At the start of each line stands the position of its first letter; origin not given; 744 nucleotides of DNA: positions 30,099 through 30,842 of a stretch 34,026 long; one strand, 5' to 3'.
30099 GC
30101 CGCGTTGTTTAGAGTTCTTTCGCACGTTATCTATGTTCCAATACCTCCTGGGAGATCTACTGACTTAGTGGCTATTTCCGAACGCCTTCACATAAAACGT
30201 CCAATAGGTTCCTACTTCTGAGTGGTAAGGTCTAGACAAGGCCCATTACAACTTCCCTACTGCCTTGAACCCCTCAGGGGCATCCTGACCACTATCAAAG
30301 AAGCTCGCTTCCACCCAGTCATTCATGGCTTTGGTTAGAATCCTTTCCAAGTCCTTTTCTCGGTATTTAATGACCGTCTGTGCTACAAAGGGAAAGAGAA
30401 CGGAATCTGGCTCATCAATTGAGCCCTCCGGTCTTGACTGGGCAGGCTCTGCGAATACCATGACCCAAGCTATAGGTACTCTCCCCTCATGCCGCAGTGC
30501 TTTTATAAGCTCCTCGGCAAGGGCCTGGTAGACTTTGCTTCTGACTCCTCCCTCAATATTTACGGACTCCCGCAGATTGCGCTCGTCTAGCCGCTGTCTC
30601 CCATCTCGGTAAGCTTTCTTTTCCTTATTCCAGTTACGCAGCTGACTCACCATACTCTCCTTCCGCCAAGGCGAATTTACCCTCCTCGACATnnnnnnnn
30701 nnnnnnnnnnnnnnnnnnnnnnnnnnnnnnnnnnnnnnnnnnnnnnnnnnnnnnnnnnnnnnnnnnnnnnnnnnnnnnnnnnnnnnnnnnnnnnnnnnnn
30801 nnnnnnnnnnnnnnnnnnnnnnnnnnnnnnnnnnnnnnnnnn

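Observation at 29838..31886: Compact six-ORF minus-strand module with no recognisable family: the best candidate in this window for an undescribed system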

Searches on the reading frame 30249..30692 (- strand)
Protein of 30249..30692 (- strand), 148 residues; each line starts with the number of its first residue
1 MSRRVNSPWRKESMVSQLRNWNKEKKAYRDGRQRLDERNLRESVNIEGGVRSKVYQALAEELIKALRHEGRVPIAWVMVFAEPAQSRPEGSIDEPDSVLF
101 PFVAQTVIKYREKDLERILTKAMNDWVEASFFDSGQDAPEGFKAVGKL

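Call 5: search_protein_families(library=pfam, max_evalue=1, proteins=[window:30249-30692:-])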
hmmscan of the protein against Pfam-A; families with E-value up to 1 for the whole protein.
seq(148 aa): 0 families

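Call 6: search_protein_families(library=phrogs, max_evalue=1, proteins=[window:30249-30692:-])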
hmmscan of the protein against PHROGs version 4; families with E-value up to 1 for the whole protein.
seq(148 aa): 3 families
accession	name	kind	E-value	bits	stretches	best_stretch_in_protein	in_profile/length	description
phrog_14975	-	unknown function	0.017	16.2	1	5-40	40-75/91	-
phrog_35249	-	tail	0.1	13.3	1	26-84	41-98/167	tail tube protein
phrog_6965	-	unknown function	0.14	12.7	1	49-83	54-88/211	-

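Call 7: search_protein_families(library=padloc, max_evalue=1, proteins=[window:30249-30692:-])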
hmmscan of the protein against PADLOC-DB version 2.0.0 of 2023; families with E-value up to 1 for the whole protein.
seq(148 aa): 1 family
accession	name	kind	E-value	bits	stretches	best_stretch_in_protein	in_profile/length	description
PDLC01249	Cas1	-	0.019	12.5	1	13-72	109-166/246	"CAS-I,CAS-II,CAS-III,CAS-IV,CAS-V,CAS-VI; acquisition_1"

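Call 21: find_homologous_proteins(query=window:30249-30653:-, max_evalue=0.01)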
Query seq(135 aa) (135 aa): 26 proteins with E <= 0.01 among 33 candidates.
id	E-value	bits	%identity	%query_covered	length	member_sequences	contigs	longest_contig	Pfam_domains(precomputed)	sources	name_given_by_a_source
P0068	5.0e-82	290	99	99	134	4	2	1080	-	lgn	-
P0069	9.7e-80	283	96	99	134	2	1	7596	-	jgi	-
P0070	1.6e-78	279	96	99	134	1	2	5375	-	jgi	jgi:transcriptional/translational regulatory protein YebC/TACO1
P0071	6.8e-78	277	96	100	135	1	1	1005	-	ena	-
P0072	1.9e-72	259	91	99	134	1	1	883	-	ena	-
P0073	2.4e-72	259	90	100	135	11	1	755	-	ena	-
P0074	1.7e-71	256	90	100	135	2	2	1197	-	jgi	jgi:hypothetical protein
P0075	7.0e-69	248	87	99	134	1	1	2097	-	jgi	jgi:hypothetical protein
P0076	5.4e-68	245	86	99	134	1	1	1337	-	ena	-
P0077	2.2e-67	243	85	100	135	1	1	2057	-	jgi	jgi:DNA-binding transcriptional MocR family regulator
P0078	2.6e-66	239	84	99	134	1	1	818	-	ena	-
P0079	1.1e-64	234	82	100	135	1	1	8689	-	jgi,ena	-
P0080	3.9e-64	232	83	98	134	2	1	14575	-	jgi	jgi:hypothetical protein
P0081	6.9e-64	232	82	97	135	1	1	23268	-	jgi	jgi:hypothetical protein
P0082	1.3e-63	231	83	97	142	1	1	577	-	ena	-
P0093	3.5e-14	71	54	55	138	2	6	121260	-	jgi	jgi:hypothetical protein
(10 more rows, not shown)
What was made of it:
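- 30246..30653 (-): Gene E, 135 aa, with a basic helical N-terminal half and an acidic C-terminal domain carrying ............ Its start overlaps the end of D by 20 nt. It has 26 homologues (call 21).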

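Call 25: find_encoding_contigs(protein=P0093, flank=10000, max_places=3)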
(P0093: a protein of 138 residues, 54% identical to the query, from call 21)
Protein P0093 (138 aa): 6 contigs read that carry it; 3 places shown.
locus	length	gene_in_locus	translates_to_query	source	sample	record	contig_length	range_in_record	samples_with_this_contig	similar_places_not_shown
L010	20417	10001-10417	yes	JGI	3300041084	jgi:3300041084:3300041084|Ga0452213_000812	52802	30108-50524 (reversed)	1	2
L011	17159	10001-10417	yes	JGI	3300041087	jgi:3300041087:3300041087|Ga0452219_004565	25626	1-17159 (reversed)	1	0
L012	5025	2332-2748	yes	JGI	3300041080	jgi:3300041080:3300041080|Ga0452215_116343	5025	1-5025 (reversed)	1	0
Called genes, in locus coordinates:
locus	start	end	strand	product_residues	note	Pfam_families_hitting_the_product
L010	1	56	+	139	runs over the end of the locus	-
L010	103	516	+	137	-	-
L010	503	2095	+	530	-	-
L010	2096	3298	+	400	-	-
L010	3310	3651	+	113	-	-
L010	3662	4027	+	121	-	-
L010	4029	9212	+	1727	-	PF01028:Topoisom_I, PF00589:Phage_integrase (faint)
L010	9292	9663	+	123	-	-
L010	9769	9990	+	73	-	-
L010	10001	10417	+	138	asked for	-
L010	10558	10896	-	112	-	-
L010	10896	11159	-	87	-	-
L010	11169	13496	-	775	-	PF02867:Ribonuc_red_lgC, PF12637:TSCPD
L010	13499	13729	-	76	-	-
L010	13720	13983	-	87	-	-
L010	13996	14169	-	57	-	-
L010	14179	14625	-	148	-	PF00293:NUDIX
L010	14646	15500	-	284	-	PF00303:Thymidylat_synt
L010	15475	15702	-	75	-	-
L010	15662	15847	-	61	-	-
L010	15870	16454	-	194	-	-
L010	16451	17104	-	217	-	PF02223:Thymidylate_kin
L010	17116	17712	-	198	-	-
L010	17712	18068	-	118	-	-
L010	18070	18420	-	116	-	-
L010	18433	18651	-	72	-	-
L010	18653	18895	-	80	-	-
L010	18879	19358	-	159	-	-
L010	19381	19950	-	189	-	-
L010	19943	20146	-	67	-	-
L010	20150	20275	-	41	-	-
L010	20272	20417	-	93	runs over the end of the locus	-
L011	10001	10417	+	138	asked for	-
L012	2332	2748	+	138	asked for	-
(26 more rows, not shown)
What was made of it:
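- A homologue of E lies on a phage-like contig (call 25). Homologue P0093 lies on phage-like contigs with RNR, ThyA and Tmk genes (call 25).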

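Call 35: predict_structure(alignment_id=A3)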
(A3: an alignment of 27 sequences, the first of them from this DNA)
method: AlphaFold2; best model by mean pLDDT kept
length: 135 residues; sequences in the alignment: 27
mean_pLDDT: 50.4   pTM: 0.34
mean pLDDT of the five models: 50.4, 49.7, 47.8, 45.2, 42.2
residues with pLDDT >= 90: 0; 70-90: 1; 50-70: 65; < 50: 69
segments of 3 or more residues with pLDDT < 50: 24-38, 64-79, 81-98, 120-135
pLDDT, mean of each block of 10 residues (from residue 1): 53 58 45 42 65 64 44 44 39 47 63 59 41 33
secondary structure, 60 per line:
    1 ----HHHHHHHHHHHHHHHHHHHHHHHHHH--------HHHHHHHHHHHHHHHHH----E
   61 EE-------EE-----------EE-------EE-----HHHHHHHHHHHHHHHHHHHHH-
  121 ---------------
elements in order: H5-30 H39-55 E60-62 H99-119

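Call 38: search_protein_representatives(alignment_id=A3)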
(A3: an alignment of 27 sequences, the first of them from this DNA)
Query: 27 sequences, 134 profile positions. Proteins with E-value up to 0.001 (for the whole library): 7; up to 1e-10: 3; up to 1e-30: 2. The best 7 are listed.
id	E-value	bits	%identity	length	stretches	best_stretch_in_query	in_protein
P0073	6.7e-74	262.5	-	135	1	1-133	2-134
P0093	8.1e-42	158.7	-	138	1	14-130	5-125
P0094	4.9e-19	85.0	-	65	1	1-56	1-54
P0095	1.9e-09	53.9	-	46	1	98-133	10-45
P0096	1.6e-06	44.4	-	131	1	16-119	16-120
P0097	2.6e-06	43.8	-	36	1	21-54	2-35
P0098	2.2e-05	40.8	-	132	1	37-132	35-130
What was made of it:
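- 30246..30653 (-): Only 7 clusters exist among 1.84 billion representatives (call 38).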

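Call 41: find_related_loci(query=A3, collection=viral_contigs, flank=10000)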
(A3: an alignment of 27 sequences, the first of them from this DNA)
Query A3 (135 aa) in viral_contigs; peptide patterns used: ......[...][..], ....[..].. (x = any residue, [..] = any of these).
39 stretches matched a pattern, but none encodes a relative of the query by tblastn (E <= 1e-3).

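Call 52: search_solved_structures(query=A3, max_evalue=10)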
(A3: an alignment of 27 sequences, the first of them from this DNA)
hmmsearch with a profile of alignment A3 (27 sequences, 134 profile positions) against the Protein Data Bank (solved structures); distinct sequences matched with E-value up to 10: 1.
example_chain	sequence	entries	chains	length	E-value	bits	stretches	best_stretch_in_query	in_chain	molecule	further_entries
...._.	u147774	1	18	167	0.072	16.4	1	28-94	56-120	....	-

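Call 53: search_solved_structures(query=A3, max_evalue=10, show_alignments=1)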
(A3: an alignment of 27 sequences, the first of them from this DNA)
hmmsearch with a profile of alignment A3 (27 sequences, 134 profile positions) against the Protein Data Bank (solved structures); distinct sequences matched with E-value up to 10: 1.
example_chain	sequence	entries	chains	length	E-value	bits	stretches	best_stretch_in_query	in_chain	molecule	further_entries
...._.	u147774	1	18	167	0.072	16.4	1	28-94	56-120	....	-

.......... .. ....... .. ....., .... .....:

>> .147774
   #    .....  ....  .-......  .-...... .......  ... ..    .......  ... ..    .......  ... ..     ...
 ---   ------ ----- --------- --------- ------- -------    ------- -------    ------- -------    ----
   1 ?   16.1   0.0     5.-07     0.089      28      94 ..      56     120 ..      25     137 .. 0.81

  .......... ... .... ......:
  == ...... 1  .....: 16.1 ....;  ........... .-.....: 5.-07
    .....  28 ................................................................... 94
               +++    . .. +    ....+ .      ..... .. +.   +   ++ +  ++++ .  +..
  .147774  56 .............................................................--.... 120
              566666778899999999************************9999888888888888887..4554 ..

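Call 59: search_protein_families(library=phrogs, alignment_id=A3, max_evalue=1)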
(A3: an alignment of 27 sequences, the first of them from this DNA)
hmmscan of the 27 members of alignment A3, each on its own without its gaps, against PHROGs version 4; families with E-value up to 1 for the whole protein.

A. member 1, seq(135 aa): 2 families
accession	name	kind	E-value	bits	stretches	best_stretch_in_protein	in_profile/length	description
phrog_6965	-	unknown function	0.12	12.9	1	36-70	54-88/211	-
phrog_35249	-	tail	0.13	12.9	1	14-71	42-98/167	tail tube protein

B. families by the number of members that match (of 27 scanned): 14 families
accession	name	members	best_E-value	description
phrog_6965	-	22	0.038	-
phrog_35249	-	9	0.13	tail tube protein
phrog_6847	-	4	0.12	-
phrog_7823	-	3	0.024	-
phrog_10995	-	2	0.18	-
phrog_15449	-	1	0.031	-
phrog_32063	-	1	0.051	-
phrog_3134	-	1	0.055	-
phrog_9164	-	1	0.082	-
phrog_10915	-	1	0.1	-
phrog_37480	-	1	0.31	-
phrog_35557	-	1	0.34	-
phrog_27389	-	1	0.41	-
phrog_35728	-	1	0.46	-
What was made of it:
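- On Phage tail tube protein family: The best PHROG 35249 E-value is 0.13 (call 59).
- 9 of 27 family members touch the PHROG tail-tube family 35249 at E of at least 0.13 (call 59).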

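Call 61: search_dna_similar(query=P0093, collection=phages, mode=protein, max_evalue=1)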
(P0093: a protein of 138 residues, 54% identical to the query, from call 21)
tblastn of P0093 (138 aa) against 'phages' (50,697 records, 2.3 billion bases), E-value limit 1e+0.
No match.

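Call 62: search_dna_similar(query=window:30249-30653:-, collection=phages, mode=protein, max_evalue=1)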
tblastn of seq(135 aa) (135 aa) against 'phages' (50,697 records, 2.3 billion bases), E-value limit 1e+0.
No match.
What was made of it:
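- tblastn against 50,697 phage records found nothing (calls 61, 62).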

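Call 70: search_protein_families(library=ncbifam, max_evalue=1, proteins=[window:30249-30653:-, P0093, P0096, P0098])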
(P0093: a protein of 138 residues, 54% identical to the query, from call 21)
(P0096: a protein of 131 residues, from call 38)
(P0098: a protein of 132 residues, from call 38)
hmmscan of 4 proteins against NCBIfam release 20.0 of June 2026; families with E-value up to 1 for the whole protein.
seq(135 aa): 1 family
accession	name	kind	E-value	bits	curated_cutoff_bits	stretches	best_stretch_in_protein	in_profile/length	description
NF009044.0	PRK12378.1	subfamily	0.15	11.7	196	1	74-116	116-160/239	YebC/PmpR family DNA-binding transcriptional regulator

P0093 (138 aa): 0 families

P0096 (131 aa): 1 family
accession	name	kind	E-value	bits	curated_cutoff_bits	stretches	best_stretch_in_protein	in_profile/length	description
NF041920.1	DmpI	equivalog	0.024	14.5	70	0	98-128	11-41/59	4-oxalocrotonate tautomerase DmpI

P0098 (132 aa): 2 families
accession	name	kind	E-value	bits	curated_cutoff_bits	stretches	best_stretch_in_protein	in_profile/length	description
NF011119.0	PRK14550.1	equivalog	0.14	12.2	350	1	16-67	29-74/204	ribonuclease HII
NF009430.1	PRK12789.1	equivalog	0.14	11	557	1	39-103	137-201/350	flagellar basal body P-ring protein FlgI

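Call 71: find_encoding_contigs(protein=P0080, flank=7000, max_places=3)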
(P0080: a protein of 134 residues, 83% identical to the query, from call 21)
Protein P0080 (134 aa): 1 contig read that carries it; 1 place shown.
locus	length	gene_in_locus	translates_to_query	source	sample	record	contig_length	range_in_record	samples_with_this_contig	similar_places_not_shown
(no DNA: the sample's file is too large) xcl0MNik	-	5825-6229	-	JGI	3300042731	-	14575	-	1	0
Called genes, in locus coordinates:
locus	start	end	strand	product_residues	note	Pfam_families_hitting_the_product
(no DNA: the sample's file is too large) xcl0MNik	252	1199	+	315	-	PF07670:Gate (weak)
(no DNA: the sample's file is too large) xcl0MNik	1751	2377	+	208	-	-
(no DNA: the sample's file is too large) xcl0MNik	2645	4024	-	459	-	PF00989:PAS, PF08448:PAS_4, PF13426:PAS_9, PF00158:Sigma54_activat, PF14532:Sigma54_activ_2, PF07728:AAA_5, PF25601:AAA_lid_14, PF02954:HTH_8, +2 more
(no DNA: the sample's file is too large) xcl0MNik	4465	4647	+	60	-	-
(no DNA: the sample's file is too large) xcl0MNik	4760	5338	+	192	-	PF13302:Acetyltransf_3, PF00583:Acetyltransf_1, PF13673:Acetyltransf_10 (weak), PF13508:Acetyltransf_7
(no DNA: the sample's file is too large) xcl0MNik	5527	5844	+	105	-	-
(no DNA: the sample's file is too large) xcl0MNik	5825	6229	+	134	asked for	-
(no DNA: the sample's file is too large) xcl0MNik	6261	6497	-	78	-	-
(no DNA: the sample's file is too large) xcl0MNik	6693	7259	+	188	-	PF08901:DUF1847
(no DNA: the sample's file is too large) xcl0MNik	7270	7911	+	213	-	PF00753:Lactamase_B, PF23023:Anti-Pycsar_Apyc1 (weak), PF12706:Lactamase_B_2 (weak)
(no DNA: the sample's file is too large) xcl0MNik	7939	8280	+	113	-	-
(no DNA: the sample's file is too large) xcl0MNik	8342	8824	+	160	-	PF03061:4HBT, PF22636:FlK (weak)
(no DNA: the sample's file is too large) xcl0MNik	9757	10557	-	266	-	PF00378:ECH_1, PF16113:ECH_2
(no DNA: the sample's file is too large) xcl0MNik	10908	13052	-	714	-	PF02629:CoA_binding, PF13380:CoA_binding_2, PF13607:Succ_CoA_lig, PF13549:ATP-grasp_5, PF08442:ATP-grasp_2 (weak)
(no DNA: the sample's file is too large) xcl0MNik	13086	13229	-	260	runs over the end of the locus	PF00378:ECH_1, PF16113:ECH_2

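Call 90: search_solved_structures(query=A9, max_evalue=10, show_alignments=2)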
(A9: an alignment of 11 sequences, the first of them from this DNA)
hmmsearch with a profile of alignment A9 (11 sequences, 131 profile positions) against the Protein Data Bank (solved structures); distinct sequences matched with E-value up to 10: 2.
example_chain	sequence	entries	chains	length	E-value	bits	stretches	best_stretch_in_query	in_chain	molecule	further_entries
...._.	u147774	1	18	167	0.0092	19.2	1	22-89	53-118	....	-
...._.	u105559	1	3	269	0.37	14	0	79-126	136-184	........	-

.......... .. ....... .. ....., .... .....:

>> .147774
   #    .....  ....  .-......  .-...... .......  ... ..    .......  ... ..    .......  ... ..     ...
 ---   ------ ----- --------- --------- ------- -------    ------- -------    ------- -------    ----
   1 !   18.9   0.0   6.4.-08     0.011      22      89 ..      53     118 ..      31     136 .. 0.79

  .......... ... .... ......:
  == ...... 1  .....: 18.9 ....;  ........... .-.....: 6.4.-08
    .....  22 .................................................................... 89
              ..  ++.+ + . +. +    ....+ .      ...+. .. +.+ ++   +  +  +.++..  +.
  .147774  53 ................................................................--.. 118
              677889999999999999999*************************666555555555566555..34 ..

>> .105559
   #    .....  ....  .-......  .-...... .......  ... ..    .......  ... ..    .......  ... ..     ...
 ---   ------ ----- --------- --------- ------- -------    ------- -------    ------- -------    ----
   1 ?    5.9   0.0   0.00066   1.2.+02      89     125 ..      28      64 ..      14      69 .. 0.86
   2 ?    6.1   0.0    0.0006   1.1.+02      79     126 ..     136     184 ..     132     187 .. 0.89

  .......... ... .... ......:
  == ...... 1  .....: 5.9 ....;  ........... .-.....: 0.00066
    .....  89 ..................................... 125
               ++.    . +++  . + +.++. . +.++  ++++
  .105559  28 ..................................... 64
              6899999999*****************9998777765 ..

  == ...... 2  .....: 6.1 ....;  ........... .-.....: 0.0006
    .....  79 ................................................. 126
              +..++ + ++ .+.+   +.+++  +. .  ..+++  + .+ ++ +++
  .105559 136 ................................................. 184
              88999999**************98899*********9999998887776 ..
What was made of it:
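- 30246..30653 (-): The only PDB match is the A-1(L) tail tube, at E 0.009 (call 90).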

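Call 92: search_protein_families(library=phrogs, max_evalue=0.01, proteins=[L010:103-516:+, L010:503-2095:+, L010:2096-3298:+, L010:3310-3651:+, L010:3662-4027:+, L010:4029-9212:+, L010:9292-9663:+, L010:9769-9990:+, L010:10558-10896:-, L010:10896-11159:-])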
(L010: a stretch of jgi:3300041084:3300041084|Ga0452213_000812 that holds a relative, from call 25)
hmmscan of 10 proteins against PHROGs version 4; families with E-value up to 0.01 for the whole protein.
L010:103-516:+ (137 aa): 0 families

L010:503-2095:+ (530 aa): 1 family
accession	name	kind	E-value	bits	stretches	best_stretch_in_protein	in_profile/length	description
phrog_10928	-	unknown function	3.3e-05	25.1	1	2-55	3-57/78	-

L010:2096-3298:+ (400 aa): 0 families

L010:3310-3651:+ (113 aa): 0 families

L010:3662-4027:+ (121 aa): 0 families

L010:4029-9212:+ (1727 aa): 5 families
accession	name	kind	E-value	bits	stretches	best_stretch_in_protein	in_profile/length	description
phrog_23460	-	unknown function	2.9e-26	93.1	1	474-751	263-548/565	-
phrog_216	-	integration and excision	1.1e-07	32.3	1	599-691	96-198/301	integrase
phrog_755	-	DNA, RNA and nucleotide metabolism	3.6e-06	27.6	1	997-1104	39-140/156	RNA ligase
phrog_24699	-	unknown function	0.0024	19.2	1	862-918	66-123/131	-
phrog_16075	-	unknown function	0.0027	18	1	840-908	209-283/306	-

L010:9292-9663:+ (123 aa): 1 family
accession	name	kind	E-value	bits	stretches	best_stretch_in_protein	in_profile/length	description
phrog_919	-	unknown function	0.0057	17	1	27-78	71-120/257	-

L010:9769-9990:+ (73 aa): 0 families

L010:10558-10896:- (112 aa): 0 families

L010:10896-11159:- (87 aa): 0 families
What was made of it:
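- On Phage tail tube protein family: None is recognisable next to the phage homologue (call 92).
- P0093 is not in a recognisable tail module (call 92).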
